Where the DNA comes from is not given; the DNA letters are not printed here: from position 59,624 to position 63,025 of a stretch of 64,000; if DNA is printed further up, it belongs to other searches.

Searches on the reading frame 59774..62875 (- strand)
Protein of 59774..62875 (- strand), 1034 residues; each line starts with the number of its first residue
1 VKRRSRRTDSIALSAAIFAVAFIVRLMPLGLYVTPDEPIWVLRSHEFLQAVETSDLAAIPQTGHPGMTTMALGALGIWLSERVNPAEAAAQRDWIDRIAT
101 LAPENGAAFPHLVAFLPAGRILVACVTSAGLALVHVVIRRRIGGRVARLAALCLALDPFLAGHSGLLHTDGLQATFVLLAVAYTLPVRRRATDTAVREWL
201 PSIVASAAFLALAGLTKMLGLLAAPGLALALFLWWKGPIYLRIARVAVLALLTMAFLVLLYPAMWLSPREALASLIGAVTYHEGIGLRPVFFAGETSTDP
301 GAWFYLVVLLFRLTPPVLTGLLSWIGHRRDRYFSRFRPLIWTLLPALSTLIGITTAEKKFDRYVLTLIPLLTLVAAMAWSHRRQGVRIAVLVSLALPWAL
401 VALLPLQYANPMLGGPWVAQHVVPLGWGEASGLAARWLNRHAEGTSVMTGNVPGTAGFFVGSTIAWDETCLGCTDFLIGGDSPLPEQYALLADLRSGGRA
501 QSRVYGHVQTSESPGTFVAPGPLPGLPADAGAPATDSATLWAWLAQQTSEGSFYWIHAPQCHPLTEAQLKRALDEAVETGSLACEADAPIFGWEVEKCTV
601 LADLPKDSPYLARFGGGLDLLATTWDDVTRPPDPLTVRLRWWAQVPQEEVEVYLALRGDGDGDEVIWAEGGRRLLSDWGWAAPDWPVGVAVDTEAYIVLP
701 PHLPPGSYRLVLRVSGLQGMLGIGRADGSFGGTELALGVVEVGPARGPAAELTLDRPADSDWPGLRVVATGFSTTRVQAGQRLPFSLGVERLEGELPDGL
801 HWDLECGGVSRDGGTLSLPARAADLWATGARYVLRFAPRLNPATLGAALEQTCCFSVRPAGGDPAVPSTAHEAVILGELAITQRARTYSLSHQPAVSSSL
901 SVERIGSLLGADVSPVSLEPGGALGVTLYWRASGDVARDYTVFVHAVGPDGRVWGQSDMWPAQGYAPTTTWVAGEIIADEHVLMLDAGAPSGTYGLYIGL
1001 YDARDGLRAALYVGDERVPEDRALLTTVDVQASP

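Call 17: find_related_loci(query=A2, collection=genome_contigs, flank=10000)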
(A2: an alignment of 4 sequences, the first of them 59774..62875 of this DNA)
Query A2 (1034 aa) in genome_contigs; peptide patterns used: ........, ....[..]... (x = any residue, [..] = any of these).
62 stretches matched a pattern; 41 encode a relative of the query (tblastn E <= 1e-3); 41 distinct loci.
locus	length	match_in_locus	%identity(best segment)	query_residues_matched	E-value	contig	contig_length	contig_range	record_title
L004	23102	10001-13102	78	1-1034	0e+0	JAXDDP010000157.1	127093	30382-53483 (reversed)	MAG: Anaerolineae bacterium isolate POMEDNA-B74 Raw2_k127_245120, whole genome shotgun sequence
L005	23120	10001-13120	52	3-1031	0e+0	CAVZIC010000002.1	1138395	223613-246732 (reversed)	MAG: uncultured Chloroflexia bacterium isolate MFD02416.bin.2.12 genome assembly, contig: contig_16958, whole genome sho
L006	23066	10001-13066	51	13-1030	0e+0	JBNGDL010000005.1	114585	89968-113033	MAG: Anaerolineae bacterium isolate E05-028 bin48.fa-5, whole genome shotgun sequence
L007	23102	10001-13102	50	6-1031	0e+0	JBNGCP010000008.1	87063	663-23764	MAG: Anaerolineae bacterium isolate E05-002 bin45.fa-8, whole genome shotgun sequence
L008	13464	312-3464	48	11-1031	0e+0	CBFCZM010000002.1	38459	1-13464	MAG TPA_asm: uncultured Anaerolineae bacterium isolate SRR26215688_binner13_Refined_40 genome assembly, contig: ERZ25073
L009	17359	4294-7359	51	12-1030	0e+0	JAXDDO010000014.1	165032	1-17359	MAG: Anaerolineae bacterium isolate POMEDNA-B73 Raw2_k127_1171977, whole genome shotgun sequence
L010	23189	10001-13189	60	5-1034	0e+0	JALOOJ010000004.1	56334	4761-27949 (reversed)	MAG: Anaerolineae bacterium isolate Prado100 scaffold_274, whole genome shotgun sequence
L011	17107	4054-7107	47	8-1031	0e+0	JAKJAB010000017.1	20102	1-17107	MAG: Chloroflexota bacterium isolate UR.bin85 NODE_17_length_20102_cov_2.600000, whole genome shotgun sequence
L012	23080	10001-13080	50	13-1030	0e+0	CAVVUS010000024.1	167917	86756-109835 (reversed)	MAG: uncultured Chloroflexia bacterium isolate MFD02923.bin.2.49 genome assembly, contig: contig_29984, whole genome sho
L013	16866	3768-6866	46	15-1031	0e+0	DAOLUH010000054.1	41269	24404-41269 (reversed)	MAG TPA_asm: Anaerolineae bacterium isolate AMR_MDS_4610 NODE_1045_length_41269_cov_21.367108, whole genome shotgun sequ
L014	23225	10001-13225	43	4-1031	0e+0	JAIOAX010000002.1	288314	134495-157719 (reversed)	MAG: Chloroflexota bacterium isolate S1bins75 c_000000000002, whole genome shotgun sequence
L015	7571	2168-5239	46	16-1031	0e+0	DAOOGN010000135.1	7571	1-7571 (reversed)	MAG TPA_asm: Anaerolineae bacterium isolate AMR_MDS_4430 NODE_9900_length_7571_cov_32.810005, whole genome shotgun seque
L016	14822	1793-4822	44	13-1031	0e+0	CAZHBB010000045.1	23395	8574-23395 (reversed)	MAG TPA_asm: uncultured Anaerolineales bacterium isolate SRP338002_co1_195 genome assembly, contig: NODE_2024_length_233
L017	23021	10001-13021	46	2-1023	0e+0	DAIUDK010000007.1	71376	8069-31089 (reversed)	MAG TPA_asm: Chloroflexota bacterium isolate CTOTU19884 NODE_395_length_71376_cov_25.163991, whole genome shotgun sequen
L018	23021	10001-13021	48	24-1023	0e+0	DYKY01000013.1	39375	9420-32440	MAG TPA_asm: Thermoflexus sp. isolate SulCav_AS07-7_59_19 SulCav_AS07_7_915_length_39375_cov_11_191989, whole genome sho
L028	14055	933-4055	40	8-1034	4e-114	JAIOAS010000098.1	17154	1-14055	MAG: Chloroflexota bacterium isolate S1bins155 c_000000000098, whole genome shotgun sequence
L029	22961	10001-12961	45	30-1033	0e+0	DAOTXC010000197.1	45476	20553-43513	MAG TPA_asm: Anaerolineae bacterium isolate H19_217 k113_533912, whole genome shotgun sequence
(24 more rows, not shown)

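Call 25: search_protein_families(library=pfam, proteins=[L014:13302-15410:-, L014:15580-16662:-, L014:16741-18636:-, L014:18871-20181:-, L029:13059-14159:+, L029:14192-14863:+, L029:14881-16740:+, L029:16754-17875:+], max_evalue=0.001)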
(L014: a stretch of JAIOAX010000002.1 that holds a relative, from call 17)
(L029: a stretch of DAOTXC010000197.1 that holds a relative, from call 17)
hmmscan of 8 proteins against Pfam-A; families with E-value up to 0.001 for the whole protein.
L014:13302-15410:- (702 aa): 6 families
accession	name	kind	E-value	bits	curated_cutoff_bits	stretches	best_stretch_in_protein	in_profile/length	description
PF13549.11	ATP-grasp_5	-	2.3e-81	272.8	27.6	1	478-701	1-221/221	ATP-grasp domain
PF13607.11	Succ_CoA_lig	-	3e-49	166.8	27.4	1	154-286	1-135/138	Succinyl-CoA ligase like flavodoxin domain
PF19045.5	Ligase_CoA_2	-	8.2e-25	88.1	23.7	1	301-453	2-157/162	Ligase-CoA domain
PF13380.12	CoA_binding_2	-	8e-24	84.8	22.8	1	13-137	1-114/116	CoA binding domain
PF02629.25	CoA_binding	-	2.6e-13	51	22.3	1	13-104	4-97/97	CoA binding domain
PF08442.15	ATP-grasp_2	-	0.00023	21.3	29.5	1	487-596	2-114/202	ATP-grasp domain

L014:15580-16662:- (360 aa): 2 families
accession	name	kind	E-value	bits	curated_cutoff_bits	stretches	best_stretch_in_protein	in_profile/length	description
PF07085.17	DRTGG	-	1.8e-28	98.9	25.2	1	215-321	1-104/105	DRTGG domain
PF13500.12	AAA_26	-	2.3e-20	73.7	27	1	2-210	1-196/198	AAA domain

L014:16741-18636:- (631 aa): 6 families
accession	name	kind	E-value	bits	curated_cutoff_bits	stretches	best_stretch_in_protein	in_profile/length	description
PF13336.12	AcetylCoA_hyd_C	-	1.4e-66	223.7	23.7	1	279-434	1-154/154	Acetyl-CoA hydrolase/transferase C-terminal domain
PF02550.21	AcetylCoA_hydro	-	1.1e-37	130.4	24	1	11-191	9-194/198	Acetyl-CoA hydrolase/transferase N-terminal domain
PF00583.31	Acetyltransf_1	-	2.1e-08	34.9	20.7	1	532-602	55-115/116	Acetyltransferase (GNAT) family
PF13302.13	Acetyltransf_3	-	5.1e-08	34.1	25.4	1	466-603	2-137/138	Acetyltransferase (GNAT) domain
PF13420.13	Acetyltransf_4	-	5e-05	23.8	24.3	1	540-602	68-133/155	Acetyltransferase (GNAT) domain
PF01144.29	CoA_trans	-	0.00093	19.1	23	0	205-242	4-47/217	Coenzyme A transferase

L014:18871-20181:- (436 aa): 1 family
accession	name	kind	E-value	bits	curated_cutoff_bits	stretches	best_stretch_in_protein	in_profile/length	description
PF07690.21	MFS_1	-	9.4e-42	143.6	33.4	2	30-388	11-347/347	Major Facilitator Superfamily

L029:13059-14159:+ (366 aa): 2 families
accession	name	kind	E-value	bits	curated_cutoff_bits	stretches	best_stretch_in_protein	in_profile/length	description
PF01628.27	HrcA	-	1.8e-42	146.2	22.2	1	112-331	2-215/215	HrcA protein C terminal domain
PF01726.22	LexA_DNA_bind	-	0.00077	19.6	23.7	0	7-64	2-58/65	LexA DNA binding domain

L029:14192-14863:+ (223 aa): 1 family
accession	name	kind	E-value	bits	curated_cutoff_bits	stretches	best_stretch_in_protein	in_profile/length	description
PF01025.24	GrpE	-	1.2e-39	136.1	25.8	1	39-198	7-165/165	GrpE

L029:14881-16740:+ (619 aa): 3 families
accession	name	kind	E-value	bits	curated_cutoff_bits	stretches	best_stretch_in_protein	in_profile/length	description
PF00012.26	HSP70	-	6.1e-248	824.4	20.6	1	9-603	1-597/599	Hsp70 protein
PF06723.19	MreB_Mbl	-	1.8e-14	53.8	27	1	130-378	82-317/327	MreB/Mbl protein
PF02782.22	FGGY_C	-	8.6e-06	26.1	27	1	303-382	136-196/198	FGGY family of carbohydrate kinases, C-terminal domain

L029:16754-17875:+ (373 aa): 3 families
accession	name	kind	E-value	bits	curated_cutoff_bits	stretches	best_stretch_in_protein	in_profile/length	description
PF01556.23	DnaJ_C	-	1.9e-50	171.3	26.6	1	116-333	1-152/152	DnaJ C terminal domain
PF00226.36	DnaJ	-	1.9e-27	95.6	27.8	1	4-65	1-63/63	DnaJ domain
PF00684.25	DnaJ_CXXCXGXG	-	3.2e-17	63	32.7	1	143-207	1-65/65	DnaJ central domain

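Call 64: search_protein_families(library=pfam, proteins=[window:59774-62875:-], max_evalue=0.01)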
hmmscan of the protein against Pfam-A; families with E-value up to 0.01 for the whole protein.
window:59774-62875:- (1034 aa): 1 family
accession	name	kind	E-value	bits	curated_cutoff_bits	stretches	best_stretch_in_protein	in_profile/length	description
PF13231.12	PMT_2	-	0.0014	19.3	26.1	1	120-261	25-156/160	Dolichyl-phosphate-mannose-protein mannosyltransferase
